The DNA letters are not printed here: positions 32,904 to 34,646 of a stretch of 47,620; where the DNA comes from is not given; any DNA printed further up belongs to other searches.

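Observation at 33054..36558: Translationally coupled operon: two atypical P-loop GTPases plus an IF-2B (eIF2B alpha/beta/delta fold) protein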

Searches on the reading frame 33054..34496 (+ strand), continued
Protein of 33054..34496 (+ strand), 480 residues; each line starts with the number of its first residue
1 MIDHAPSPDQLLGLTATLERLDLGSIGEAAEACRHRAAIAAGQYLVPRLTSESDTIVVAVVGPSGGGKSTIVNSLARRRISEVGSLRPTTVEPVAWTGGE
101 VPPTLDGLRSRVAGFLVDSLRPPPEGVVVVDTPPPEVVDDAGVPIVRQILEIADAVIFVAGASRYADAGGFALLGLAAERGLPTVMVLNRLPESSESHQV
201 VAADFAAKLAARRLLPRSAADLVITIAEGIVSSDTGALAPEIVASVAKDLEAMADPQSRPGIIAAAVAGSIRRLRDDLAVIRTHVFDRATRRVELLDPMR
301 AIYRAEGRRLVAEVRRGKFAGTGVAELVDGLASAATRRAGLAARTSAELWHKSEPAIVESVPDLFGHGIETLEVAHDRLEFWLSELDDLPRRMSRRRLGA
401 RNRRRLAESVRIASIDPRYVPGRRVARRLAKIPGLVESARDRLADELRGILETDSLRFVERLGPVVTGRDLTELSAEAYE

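Call 75: search_solved_structures(query=A3, max_evalue=0.01, show_alignments=2)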
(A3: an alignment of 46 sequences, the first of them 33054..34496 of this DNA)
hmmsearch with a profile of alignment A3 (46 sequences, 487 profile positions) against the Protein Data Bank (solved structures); distinct sequences matched with E-value up to 0.01: 64 (the best 60 are shown).
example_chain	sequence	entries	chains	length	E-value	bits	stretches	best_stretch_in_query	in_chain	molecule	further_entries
7am2_BU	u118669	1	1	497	2.1e-08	36.8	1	130-212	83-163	GTPase Der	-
6c2u_A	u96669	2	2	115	1.4e-05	27.5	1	56-87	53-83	phosphate-loop protein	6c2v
3qq5_A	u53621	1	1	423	0.00012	24.5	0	61-105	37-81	Small GTP-binding protein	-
4yqf_B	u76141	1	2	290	0.00017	24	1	61-94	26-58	Septin-9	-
4dcs_A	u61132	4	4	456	0.00018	23.9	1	48-84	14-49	GTP-BINDING PROTEIN ENGA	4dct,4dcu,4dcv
5lad_A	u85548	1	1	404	0.00022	23.6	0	61-102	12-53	Putative GTP-binding protein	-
1mky_A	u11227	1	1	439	0.00028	23.3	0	54-97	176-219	Probable GTP-binding protein engA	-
5cyp_A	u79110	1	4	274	0.00033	23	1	61-94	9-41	Septin-9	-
5cyo_A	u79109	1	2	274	0.00033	23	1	61-94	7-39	Septin-9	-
3r9w_A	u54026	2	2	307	0.00037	22.9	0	61-109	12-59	GTPase Era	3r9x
3iev_A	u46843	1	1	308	0.00037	22.8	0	61-109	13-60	GTP-binding protein era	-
6mq9_A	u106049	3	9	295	0.00056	22.3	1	48-83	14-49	Septin-12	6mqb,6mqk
7c1o_A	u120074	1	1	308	0.00058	22.2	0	61-110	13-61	GTPase Era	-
6mql_A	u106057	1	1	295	0.00059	22.2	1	48-83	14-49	Septin-12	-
1yqt_A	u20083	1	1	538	0.0007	21.9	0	46-83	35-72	RNase l inhibitor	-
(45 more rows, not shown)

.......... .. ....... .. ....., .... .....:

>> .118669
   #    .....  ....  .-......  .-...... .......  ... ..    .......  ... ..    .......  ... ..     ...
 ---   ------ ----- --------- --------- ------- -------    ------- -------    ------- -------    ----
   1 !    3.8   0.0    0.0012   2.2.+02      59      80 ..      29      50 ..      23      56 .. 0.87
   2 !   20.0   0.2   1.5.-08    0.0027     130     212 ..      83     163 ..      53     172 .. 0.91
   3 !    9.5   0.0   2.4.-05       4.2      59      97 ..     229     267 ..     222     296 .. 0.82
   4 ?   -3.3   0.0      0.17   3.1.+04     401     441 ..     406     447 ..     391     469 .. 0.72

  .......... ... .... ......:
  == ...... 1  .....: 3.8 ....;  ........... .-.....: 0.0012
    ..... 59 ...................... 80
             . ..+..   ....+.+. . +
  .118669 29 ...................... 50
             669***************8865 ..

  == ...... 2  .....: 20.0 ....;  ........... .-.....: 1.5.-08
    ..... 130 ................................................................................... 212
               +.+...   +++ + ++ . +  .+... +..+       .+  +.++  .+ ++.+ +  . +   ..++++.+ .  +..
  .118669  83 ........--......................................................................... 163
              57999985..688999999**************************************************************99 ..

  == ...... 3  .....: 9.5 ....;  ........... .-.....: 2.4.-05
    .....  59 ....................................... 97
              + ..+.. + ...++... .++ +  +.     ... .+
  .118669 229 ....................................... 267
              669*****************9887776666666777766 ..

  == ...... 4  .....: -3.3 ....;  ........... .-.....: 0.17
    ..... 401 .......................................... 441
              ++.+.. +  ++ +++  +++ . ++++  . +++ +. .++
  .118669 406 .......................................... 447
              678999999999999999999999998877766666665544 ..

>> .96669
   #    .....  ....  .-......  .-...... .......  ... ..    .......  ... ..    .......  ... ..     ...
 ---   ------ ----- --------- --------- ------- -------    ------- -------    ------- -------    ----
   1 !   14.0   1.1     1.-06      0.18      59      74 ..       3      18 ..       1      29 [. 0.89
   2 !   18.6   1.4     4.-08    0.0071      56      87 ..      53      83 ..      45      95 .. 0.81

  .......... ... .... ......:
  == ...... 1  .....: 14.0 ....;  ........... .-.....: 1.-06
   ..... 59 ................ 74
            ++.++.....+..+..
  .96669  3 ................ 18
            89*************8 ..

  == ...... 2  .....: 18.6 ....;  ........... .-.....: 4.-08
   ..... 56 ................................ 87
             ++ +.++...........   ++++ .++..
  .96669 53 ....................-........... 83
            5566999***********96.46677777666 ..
